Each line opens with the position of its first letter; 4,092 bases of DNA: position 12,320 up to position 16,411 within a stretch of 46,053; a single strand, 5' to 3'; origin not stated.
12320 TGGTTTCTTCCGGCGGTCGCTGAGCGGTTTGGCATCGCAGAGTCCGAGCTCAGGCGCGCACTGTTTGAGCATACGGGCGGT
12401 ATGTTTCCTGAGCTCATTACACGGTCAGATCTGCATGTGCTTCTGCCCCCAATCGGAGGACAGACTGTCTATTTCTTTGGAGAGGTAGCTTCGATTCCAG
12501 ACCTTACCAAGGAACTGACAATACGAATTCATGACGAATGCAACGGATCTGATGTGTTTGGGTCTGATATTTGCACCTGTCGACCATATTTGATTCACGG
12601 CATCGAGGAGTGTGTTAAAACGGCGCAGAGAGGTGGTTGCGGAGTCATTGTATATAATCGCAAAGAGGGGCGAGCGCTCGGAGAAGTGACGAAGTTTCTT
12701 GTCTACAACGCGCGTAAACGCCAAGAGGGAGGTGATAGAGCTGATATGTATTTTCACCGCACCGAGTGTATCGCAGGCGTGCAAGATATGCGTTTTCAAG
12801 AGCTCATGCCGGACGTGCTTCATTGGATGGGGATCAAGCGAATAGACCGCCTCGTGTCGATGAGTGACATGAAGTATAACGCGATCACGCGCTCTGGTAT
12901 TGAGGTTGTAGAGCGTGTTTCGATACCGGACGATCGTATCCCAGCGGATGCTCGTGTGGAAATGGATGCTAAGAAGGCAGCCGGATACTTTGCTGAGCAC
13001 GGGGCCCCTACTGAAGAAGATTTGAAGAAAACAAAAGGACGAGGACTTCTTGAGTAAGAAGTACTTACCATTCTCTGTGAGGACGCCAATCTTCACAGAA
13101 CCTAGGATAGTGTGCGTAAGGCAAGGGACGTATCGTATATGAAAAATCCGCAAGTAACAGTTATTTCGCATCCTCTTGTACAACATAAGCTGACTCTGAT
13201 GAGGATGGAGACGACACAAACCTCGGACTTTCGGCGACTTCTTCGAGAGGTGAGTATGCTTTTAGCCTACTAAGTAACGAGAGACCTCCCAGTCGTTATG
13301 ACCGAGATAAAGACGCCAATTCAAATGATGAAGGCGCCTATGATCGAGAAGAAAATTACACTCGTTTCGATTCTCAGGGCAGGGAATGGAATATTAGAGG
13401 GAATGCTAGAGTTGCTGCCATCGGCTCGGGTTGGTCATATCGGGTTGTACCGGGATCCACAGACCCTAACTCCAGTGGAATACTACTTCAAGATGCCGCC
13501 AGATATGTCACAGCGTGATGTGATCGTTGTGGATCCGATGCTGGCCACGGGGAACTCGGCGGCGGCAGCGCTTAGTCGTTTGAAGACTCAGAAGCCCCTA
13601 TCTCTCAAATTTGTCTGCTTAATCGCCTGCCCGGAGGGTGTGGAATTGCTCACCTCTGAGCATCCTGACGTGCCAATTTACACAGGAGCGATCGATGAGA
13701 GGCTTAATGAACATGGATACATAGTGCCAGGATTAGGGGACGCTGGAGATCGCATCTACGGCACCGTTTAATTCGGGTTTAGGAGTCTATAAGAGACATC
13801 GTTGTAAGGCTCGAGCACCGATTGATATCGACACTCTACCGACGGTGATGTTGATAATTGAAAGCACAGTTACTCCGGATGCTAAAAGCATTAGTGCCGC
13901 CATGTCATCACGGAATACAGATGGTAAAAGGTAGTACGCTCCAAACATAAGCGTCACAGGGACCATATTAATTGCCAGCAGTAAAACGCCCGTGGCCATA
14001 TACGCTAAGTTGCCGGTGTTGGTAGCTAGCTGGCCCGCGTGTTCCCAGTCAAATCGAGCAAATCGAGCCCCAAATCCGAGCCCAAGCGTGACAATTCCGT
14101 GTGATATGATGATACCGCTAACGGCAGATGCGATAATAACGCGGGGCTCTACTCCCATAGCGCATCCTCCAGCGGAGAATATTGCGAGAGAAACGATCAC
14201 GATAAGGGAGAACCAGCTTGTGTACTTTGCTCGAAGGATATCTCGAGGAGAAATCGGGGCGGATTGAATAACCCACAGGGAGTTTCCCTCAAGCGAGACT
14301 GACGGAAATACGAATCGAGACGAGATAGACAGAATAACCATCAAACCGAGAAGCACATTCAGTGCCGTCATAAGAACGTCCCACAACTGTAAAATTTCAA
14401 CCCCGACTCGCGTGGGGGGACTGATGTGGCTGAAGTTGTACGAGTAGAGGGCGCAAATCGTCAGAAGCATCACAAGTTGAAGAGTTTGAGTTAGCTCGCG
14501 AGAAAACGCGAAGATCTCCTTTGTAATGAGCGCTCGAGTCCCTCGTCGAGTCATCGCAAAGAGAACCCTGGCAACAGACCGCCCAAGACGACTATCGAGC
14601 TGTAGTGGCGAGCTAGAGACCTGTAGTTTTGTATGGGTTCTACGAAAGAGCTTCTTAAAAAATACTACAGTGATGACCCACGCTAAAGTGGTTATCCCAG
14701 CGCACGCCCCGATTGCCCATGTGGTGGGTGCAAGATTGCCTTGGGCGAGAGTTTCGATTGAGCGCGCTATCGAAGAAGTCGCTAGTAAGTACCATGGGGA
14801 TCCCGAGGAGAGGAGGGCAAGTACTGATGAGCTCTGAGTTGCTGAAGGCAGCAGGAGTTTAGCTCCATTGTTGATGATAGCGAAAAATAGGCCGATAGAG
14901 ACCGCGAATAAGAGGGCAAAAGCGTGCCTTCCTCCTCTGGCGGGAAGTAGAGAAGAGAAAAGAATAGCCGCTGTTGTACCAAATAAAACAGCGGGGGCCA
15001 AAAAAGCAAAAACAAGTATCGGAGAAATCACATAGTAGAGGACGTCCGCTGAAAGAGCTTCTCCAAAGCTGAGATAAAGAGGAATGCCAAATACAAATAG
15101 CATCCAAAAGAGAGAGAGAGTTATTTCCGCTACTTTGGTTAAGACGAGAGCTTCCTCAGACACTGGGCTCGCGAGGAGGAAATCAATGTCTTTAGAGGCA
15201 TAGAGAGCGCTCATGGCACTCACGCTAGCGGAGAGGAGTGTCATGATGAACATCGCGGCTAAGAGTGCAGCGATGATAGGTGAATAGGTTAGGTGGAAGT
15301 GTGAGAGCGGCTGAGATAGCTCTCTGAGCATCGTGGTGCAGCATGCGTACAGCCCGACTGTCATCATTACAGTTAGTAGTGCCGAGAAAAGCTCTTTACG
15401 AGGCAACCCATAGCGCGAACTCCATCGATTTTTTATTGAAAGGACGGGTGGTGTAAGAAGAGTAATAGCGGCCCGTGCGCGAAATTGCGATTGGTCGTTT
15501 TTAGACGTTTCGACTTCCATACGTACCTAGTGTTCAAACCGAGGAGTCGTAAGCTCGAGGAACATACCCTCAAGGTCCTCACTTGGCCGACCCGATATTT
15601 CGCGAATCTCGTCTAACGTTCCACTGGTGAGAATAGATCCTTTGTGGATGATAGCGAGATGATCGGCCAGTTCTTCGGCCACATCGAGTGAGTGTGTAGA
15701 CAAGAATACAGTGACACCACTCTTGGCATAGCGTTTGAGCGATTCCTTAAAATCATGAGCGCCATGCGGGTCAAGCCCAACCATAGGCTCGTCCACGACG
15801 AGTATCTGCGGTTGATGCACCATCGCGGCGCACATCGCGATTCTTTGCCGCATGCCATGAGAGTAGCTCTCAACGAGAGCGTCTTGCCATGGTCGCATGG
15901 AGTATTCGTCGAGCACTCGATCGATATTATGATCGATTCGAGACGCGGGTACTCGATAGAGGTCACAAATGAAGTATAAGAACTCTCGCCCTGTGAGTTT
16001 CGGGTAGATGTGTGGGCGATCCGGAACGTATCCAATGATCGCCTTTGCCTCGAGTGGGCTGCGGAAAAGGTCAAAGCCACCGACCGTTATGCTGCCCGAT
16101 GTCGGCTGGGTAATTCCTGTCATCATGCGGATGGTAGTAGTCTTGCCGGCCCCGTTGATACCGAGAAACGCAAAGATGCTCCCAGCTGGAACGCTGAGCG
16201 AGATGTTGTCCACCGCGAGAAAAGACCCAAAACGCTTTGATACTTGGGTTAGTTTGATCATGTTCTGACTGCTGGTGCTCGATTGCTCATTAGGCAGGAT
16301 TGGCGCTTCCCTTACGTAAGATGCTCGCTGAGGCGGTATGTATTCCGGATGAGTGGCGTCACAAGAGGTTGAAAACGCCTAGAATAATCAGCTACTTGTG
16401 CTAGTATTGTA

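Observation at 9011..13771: Possible bacterial URC-type pyrimidine degradation cluster: amidohydrolase / mmsA / URC1-like GCH-II / upp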

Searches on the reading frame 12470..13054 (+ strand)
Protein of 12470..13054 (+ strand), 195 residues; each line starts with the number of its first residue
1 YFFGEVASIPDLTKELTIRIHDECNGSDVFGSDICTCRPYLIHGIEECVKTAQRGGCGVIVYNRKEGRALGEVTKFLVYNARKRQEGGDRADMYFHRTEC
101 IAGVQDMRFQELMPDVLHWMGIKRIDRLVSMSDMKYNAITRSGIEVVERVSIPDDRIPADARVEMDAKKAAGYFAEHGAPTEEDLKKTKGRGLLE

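Call 67: search_solved_structures(query=window:12470-13054:+, max_evalue=0.001, show_alignments=3)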
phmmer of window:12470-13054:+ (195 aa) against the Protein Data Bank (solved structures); distinct sequences matched with E-value up to 0.001: 5.
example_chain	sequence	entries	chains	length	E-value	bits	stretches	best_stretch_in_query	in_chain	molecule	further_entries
7ej3_A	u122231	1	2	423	1.4e-93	315.3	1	1-193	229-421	GTP cyclohydrolase II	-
7eev_A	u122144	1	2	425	1.4e-93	315.3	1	1-193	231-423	GTP cyclohydrolase II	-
2bz0_A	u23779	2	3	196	2.3e-09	40.5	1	17-161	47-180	GTP CYCLOHYDROLASE II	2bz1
4i14_A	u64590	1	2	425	4.1e-09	39.7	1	5-158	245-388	Riboflavin biosynthesis protein RibBA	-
4rl4_A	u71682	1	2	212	9.3e-07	32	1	9-140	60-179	GTP cyclohydrolase-2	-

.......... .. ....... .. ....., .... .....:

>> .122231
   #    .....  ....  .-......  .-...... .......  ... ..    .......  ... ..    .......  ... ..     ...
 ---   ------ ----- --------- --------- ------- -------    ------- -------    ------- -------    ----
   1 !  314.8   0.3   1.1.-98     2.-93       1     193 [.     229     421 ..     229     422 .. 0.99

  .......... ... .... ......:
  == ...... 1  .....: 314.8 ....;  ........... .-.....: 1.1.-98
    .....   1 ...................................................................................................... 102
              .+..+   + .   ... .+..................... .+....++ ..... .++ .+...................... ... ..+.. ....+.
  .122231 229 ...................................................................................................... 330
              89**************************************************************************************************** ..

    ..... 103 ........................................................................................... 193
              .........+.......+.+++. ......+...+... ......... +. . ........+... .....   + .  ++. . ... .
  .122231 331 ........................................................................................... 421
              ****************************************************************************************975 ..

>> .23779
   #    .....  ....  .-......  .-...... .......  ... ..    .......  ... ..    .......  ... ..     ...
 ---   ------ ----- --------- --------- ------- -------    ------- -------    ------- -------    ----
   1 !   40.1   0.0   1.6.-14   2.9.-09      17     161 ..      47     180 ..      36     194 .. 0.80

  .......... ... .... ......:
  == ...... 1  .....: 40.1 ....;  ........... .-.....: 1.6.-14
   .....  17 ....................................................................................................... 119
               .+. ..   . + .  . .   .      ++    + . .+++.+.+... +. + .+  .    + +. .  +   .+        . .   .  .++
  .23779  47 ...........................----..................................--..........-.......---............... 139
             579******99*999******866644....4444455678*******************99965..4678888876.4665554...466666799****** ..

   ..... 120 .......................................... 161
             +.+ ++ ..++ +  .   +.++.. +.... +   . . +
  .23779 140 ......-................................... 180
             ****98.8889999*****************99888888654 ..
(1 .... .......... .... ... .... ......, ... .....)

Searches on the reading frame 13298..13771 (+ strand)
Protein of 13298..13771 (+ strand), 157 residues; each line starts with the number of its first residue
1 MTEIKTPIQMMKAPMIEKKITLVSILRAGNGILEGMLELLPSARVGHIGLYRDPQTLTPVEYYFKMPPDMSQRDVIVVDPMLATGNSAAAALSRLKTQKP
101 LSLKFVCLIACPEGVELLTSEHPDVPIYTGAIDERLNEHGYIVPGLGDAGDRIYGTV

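Call 3: search_protein_families(library=pfam, proteins=[window:13298-13771:+])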
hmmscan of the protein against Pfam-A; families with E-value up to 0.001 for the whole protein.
window:13298-13771:+ (157 aa): 2 families
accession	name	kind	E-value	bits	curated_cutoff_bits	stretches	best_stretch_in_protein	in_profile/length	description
PF14681.12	UPRTase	-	6.2e-57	192.8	27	1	3-156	49-206/206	Uracil phosphoribosyltransferase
PF00156.33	Pribosyltran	-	4.6e-08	33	26.3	1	18-116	29-131/158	Phosphoribosyl transferase domain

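Call 4: search_protein_families(library=ncbifam, proteins=[window:13298-13771:+])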
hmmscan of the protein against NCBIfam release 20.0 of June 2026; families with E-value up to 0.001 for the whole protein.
window:13298-13771:+ (157 aa): 3 families
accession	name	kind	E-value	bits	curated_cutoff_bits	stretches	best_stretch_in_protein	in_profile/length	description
NF001097.0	PRK00129.1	equivalog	1.4e-64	217.7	114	1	2-156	53-208/209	uracil phosphoribosyltransferase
TIGR01091.1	upp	equivalog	7.3e-61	205.4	208.35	1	2-156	51-206/207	uracil phosphoribosyltransferase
TIGR01203.1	HGPRTase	equivalog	0.0001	22.1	150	1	20-113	29-126/167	hypoxanthine phosphoribosyltransferase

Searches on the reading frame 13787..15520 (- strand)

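Call 3: search_protein_families(library=pfam, proteins=[window:13787-15520:-])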
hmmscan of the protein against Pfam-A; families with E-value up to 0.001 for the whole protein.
window:13787-15520:- (577 aa): 1 family
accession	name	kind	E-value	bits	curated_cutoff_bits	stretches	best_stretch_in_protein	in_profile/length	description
PF16949.11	ABC_tran_2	-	4.8e-42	145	25.7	1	44-573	7-538/542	Putative ATP-binding cassette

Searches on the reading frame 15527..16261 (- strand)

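Call 3: search_protein_families(library=pfam, proteins=[window:15527-16261:-])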
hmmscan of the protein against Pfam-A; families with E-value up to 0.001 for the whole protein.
window:15527-16261:- (244 aa): 3 families
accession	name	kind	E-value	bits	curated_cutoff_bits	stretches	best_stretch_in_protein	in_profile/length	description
PF00005.33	ABC_tran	-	1.4e-27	97.4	25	1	18-160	2-136/137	ABC transporter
PF13304.12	AAA_21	-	1.9e-09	38.5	27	1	131-192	238-300/304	AAA domain, putative AbiEii toxin, Type IV TA system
PF00448.28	SRP54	-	0.00074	19.7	22.7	0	29-68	3-42/196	SRP54-type protein, GTPase domain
